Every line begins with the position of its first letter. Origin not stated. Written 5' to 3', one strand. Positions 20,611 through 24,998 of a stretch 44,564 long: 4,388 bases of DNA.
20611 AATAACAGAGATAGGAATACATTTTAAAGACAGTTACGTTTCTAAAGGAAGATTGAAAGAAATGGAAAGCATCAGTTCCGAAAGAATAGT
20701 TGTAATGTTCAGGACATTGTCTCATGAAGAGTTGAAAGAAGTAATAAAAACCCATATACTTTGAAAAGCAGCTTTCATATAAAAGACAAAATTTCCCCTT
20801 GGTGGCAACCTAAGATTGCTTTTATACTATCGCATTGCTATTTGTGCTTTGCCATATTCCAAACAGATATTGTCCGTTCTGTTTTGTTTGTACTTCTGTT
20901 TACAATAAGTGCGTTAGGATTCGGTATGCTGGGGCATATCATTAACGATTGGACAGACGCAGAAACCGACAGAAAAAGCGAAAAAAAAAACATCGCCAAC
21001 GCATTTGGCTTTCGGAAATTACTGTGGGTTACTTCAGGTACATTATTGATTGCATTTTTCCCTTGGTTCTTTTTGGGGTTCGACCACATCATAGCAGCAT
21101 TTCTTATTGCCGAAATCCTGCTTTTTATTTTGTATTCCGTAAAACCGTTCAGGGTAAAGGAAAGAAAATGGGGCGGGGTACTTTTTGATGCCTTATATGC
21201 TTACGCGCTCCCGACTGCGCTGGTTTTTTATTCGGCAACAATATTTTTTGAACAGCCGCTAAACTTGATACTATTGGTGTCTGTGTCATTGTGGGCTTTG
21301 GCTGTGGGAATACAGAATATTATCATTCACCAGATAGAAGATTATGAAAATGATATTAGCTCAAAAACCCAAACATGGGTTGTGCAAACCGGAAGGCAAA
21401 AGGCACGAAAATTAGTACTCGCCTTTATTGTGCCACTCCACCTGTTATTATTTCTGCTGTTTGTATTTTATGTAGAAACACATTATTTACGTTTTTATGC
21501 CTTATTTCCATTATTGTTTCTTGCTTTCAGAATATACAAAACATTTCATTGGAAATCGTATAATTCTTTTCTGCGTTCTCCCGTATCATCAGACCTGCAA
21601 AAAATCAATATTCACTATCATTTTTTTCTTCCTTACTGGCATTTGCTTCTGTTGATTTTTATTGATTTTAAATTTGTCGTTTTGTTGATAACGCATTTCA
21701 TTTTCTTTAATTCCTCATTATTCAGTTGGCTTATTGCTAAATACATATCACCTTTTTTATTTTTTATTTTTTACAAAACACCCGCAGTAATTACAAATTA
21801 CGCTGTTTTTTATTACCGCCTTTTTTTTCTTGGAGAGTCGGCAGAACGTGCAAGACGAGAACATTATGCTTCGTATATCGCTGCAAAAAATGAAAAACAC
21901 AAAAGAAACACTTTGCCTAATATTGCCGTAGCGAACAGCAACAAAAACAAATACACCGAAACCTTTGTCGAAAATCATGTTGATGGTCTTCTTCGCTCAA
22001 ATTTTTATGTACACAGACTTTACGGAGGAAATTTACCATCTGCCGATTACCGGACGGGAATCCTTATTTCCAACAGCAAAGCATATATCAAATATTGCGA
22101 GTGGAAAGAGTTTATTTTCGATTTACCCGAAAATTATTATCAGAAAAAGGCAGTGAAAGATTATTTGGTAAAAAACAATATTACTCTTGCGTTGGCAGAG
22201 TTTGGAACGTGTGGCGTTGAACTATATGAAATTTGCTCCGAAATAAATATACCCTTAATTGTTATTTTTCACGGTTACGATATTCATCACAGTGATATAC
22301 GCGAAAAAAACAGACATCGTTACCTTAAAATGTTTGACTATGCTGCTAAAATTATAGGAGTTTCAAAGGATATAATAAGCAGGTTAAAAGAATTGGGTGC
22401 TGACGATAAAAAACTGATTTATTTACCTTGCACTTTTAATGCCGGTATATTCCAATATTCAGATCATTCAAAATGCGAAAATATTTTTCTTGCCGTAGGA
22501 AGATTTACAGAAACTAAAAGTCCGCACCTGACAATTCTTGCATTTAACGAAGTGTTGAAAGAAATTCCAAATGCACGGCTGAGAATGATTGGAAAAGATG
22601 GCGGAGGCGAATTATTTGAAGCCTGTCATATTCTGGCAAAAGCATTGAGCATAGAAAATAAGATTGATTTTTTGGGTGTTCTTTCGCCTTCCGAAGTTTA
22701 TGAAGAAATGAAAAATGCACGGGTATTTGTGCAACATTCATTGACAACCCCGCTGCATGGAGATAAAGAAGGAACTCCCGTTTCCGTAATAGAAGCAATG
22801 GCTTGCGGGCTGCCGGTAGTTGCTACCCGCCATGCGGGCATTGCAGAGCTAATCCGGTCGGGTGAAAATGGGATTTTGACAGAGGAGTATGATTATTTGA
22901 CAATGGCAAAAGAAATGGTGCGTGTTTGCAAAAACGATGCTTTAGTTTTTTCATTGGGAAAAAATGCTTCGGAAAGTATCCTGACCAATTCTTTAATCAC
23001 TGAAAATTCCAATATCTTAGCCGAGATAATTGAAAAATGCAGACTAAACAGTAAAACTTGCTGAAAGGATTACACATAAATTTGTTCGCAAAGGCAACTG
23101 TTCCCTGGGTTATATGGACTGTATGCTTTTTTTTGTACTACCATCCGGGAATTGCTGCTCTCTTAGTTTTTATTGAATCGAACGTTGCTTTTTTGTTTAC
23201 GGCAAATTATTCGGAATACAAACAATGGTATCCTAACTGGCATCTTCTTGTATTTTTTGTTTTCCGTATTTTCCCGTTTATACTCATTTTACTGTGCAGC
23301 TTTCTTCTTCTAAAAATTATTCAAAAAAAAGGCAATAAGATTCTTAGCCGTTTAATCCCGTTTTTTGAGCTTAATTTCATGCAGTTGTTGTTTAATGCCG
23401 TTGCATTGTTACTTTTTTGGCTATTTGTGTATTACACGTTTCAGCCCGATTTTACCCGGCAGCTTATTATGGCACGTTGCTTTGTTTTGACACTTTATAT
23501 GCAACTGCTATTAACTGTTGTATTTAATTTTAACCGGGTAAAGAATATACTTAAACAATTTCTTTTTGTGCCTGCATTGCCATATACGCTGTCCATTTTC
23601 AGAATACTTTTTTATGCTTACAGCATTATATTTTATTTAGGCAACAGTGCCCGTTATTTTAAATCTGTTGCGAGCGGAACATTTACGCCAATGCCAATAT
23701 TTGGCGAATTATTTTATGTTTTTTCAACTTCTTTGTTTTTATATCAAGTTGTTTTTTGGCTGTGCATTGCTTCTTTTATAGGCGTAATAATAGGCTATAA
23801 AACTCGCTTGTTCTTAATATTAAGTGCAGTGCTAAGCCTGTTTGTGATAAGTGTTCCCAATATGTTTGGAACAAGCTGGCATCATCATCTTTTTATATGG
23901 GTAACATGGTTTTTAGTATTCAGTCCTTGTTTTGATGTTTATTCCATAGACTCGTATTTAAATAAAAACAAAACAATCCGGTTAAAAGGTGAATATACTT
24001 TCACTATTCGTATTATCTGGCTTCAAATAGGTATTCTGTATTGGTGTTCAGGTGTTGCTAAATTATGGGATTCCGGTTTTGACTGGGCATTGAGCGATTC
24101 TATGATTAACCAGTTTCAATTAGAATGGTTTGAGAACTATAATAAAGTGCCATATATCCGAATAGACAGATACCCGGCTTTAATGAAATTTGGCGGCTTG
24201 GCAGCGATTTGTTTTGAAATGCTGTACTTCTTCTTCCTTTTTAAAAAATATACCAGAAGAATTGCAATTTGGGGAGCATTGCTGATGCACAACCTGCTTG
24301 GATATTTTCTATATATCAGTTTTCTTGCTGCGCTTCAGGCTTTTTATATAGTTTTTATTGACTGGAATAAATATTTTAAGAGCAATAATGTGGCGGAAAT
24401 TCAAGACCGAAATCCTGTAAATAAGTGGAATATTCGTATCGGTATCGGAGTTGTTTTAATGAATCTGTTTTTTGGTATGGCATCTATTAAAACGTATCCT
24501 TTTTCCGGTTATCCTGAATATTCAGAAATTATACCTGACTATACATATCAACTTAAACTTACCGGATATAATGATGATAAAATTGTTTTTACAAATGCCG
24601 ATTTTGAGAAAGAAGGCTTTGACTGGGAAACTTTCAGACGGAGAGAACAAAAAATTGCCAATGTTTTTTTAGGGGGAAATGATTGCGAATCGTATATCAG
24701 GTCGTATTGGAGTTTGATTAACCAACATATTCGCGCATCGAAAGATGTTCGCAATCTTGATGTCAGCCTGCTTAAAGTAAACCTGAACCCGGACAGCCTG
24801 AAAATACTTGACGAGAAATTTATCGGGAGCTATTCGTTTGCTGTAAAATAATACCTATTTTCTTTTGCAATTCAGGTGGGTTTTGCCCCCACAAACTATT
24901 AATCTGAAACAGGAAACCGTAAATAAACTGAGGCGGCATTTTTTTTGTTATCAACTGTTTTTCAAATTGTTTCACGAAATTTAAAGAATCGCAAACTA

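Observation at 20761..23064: UbiA-family prenyltransferase fused to a GT4 glycosyltransferase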

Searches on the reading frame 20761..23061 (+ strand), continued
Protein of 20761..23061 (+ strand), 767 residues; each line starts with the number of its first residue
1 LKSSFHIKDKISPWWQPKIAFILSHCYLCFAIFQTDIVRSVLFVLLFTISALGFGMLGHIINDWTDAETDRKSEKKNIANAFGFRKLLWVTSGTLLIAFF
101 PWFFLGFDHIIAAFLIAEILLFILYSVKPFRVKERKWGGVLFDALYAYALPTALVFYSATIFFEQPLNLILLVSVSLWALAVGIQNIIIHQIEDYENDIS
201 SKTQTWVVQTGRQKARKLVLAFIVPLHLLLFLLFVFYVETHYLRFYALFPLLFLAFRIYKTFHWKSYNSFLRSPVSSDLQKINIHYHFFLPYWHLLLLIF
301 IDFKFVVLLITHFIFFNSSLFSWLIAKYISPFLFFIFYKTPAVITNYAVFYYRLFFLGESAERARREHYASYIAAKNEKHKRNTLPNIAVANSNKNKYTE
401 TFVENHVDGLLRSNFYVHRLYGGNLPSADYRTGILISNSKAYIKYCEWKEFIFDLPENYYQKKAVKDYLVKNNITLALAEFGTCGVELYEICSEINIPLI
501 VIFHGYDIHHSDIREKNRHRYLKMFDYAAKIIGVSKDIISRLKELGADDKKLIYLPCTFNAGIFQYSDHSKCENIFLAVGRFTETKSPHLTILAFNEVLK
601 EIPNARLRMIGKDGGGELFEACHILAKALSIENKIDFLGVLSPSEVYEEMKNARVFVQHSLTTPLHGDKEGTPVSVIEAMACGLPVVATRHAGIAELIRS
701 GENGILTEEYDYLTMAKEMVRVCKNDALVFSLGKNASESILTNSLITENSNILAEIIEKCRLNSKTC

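Call 87: list_cluster_members(proteins=[P0001, P0002, P0009, P0017, P0030, P0035, P0152, P0158, P0076, P0034])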
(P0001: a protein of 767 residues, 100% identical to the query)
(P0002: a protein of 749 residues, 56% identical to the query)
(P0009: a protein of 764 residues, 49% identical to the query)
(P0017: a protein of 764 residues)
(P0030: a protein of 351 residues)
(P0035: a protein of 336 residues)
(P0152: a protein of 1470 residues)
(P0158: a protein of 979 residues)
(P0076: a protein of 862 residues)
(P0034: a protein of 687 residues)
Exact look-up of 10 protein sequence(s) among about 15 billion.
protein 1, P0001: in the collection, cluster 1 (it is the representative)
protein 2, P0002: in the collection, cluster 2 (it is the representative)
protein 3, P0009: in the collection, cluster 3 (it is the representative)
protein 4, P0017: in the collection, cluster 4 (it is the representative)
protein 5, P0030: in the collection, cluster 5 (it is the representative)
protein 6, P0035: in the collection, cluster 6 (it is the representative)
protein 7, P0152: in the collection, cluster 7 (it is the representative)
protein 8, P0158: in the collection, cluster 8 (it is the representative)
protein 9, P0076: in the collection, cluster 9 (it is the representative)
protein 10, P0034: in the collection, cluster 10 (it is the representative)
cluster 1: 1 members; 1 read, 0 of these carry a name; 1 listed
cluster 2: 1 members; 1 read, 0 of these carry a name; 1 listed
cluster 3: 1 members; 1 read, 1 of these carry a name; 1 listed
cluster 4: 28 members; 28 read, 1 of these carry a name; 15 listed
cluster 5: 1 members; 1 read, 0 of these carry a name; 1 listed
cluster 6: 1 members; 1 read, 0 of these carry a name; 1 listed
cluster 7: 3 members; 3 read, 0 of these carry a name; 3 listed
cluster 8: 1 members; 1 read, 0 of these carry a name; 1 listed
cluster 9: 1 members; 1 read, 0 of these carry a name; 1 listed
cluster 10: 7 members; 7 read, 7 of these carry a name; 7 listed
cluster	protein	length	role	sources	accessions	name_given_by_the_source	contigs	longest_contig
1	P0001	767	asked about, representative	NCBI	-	-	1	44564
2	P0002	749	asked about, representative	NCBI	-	-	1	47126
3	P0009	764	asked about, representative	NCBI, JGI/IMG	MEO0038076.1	MAG: hypothetical protein RIQ59_1287 [Bacteroidota bacterium] | glycosyltransferase involved in cell wall biosynthesis/4-hydroxybenzoate ...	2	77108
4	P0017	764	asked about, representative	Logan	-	-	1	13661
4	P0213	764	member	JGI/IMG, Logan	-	colanic acid/amylovoran biosynthesis glycosyltransferase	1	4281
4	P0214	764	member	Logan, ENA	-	-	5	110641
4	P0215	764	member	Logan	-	-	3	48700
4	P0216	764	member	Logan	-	-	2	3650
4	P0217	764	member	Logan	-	-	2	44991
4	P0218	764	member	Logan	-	-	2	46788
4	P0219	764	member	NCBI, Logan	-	-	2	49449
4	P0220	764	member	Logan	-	-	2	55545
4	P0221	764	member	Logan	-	-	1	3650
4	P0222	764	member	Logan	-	-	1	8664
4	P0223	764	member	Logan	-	-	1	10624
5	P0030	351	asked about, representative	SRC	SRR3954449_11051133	-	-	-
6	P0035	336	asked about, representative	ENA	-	-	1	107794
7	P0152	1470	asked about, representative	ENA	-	-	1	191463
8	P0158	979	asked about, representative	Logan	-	-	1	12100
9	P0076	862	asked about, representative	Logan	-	-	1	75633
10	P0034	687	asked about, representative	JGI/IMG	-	colanic acid/amylovoran biosynthesis glycosyltransferase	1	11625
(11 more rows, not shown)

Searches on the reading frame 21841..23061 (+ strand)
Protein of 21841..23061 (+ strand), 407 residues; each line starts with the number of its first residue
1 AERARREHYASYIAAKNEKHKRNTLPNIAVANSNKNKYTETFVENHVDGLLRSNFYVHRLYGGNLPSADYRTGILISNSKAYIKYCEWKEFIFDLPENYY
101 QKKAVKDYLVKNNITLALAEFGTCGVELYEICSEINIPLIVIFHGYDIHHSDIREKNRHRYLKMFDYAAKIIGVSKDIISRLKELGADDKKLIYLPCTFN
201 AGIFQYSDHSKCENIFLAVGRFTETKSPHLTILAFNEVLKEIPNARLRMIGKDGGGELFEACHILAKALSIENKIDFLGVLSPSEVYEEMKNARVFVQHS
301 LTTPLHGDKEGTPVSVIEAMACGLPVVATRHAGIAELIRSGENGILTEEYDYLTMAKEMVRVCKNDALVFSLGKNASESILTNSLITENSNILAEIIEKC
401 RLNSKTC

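Call 11: search_solved_structures(query=window:21841-23061:+, max_evalue=0.001, show_alignments=1)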
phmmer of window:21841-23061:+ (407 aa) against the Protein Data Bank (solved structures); distinct sequences matched with E-value up to 0.001: 24.
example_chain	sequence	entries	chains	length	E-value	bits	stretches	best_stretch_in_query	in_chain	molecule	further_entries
2jjm_A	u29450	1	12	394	1.2e-13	53.9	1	209-381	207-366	GLYCOSYL TRANSFERASE, GROUP 1 FAMILY PROTEIN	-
3mbo_A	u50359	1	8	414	1.4e-13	53.8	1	209-381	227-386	Glycosyltransferase, group 1 family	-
3c4q_A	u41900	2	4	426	3e-07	32.9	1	216-384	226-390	Predicted glycosyltransferases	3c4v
3c48_A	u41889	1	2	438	3.4e-07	32.7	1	216-384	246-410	Predicted glycosyltransferases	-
4xso_B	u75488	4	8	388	4.7e-07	32.2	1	225-376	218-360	Alr3699 protein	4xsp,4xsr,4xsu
5n7z_A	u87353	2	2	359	8.4e-07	31.4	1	155-346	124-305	Lipopolysaccharide 1,6-galactosyltransferase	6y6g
5n80_A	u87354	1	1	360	8.4e-07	31.4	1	155-346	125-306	Lipopolysaccharide 1,6-galactosyltransferase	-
6y6i_A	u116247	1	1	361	8.5e-07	31.4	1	155-346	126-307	Lipopolysaccharide 1,6-galactosyltransferase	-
6n1x_A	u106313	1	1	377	1.4e-06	30.7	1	195-380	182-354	Glycosyltransferase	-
6d9t_A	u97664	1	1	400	1.5e-06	30.6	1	195-380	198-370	Glycosyl transferase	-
6kih_A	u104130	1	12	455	4e-06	29.2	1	213-380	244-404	Tll1590 protein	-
5d00_A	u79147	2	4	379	4.8e-06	28.9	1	212-378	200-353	N-acetyl-alpha-D-glucosaminyl L-malate synthase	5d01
3oka_A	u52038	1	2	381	1.2e-05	27.6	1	221-360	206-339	GDP-mannose-dependent alpha-(1-6)-phosphatidylinositol monomannoside mannosyltransferase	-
3okc_A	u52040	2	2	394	1.3e-05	27.5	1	221-360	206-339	GDP-mannose-dependent alpha-(1-6)-phosphatidylinositol monomannoside mannosyltransferase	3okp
4xyw_A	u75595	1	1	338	2.3e-05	26.7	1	106-349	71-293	O-antigen biosynthesis glycosyltransferase WbnH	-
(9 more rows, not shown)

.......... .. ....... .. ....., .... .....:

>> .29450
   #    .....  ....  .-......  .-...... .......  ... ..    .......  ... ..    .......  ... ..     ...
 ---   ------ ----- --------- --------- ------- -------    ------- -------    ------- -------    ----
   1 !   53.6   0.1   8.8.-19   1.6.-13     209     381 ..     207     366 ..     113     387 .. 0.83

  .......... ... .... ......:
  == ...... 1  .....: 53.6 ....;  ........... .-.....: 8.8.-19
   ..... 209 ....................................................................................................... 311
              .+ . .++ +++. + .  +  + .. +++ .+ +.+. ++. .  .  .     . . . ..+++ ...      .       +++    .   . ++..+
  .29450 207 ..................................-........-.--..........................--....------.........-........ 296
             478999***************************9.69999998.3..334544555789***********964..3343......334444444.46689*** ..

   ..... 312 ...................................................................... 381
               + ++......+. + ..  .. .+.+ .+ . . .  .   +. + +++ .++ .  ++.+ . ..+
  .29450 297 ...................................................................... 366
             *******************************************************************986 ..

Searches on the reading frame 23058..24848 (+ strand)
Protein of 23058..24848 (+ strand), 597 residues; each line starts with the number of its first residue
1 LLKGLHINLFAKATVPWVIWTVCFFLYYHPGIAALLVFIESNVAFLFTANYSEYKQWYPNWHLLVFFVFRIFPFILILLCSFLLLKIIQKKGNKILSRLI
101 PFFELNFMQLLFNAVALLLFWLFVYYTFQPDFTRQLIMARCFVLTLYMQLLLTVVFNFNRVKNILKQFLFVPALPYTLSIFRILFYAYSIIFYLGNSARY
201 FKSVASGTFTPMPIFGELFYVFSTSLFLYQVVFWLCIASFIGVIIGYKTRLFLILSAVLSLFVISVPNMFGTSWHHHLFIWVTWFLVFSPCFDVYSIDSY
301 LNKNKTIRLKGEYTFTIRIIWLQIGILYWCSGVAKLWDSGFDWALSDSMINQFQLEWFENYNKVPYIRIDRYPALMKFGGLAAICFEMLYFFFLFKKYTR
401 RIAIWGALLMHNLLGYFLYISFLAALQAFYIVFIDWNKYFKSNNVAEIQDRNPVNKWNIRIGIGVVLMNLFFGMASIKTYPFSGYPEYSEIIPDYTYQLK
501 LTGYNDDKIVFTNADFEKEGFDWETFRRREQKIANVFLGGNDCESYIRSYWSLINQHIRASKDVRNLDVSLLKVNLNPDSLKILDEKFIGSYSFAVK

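Call 6: search_protein_families(library=pfam, proteins=[window:23058-24848:+], max_evalue=0.001)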
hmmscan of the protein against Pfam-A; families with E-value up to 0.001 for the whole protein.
window:23058-24848:+ (597 aa): 0 families

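Call 8: search_protein_families(library=ncbifam, proteins=[window:23058-24848:+], max_evalue=0.01)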
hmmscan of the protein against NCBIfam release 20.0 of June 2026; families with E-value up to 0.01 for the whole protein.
window:23058-24848:+ (597 aa): 0 families

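Call 35: find_homologous_proteins(query=window:23058-24848:+, max_evalue=0.001)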
Query window:23058-24848:+ (597 aa): 36 proteins with E <= 0.001 among 8000 candidates.
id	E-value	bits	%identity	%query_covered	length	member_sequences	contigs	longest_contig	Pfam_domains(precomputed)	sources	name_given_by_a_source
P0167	0.0e+0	1352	100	100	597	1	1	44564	-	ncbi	-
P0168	1.5e-208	712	55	92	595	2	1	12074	-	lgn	-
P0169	1.0e-103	366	36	95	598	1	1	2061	-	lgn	-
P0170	4.1e-100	354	36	92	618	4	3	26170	-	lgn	-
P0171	2.3e-99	352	39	75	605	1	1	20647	-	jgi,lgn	jgi:hypothetical protein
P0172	6.6e-95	337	36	90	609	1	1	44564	-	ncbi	-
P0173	1.0e-94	336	35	89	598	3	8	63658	-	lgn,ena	-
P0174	3.0e-94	335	37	93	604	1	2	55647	-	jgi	jgi:uncharacterized membrane protein YphA (DoxX/SURF4 family)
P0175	9.7e-94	333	36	91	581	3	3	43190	-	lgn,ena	-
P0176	3.9e-93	331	34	90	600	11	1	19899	-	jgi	-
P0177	2.5e-92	329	33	90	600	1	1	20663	-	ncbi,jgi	jgi:hypothetical protein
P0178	6.9e-92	327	36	85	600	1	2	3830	-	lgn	-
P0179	1.0e-91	327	35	90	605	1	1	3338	-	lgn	-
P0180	1.3e-91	326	36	85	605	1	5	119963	-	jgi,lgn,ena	-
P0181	3.8e-91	325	34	91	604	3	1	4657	-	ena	-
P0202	8.7e-60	221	33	75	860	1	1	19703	PF01040.24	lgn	-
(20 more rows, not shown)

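Call 46: search_protein_families(library=pfam, proteins=[window:23058-24848:+], max_evalue=5)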
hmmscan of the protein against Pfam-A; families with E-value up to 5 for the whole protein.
window:23058-24848:+ (597 aa): 0 families
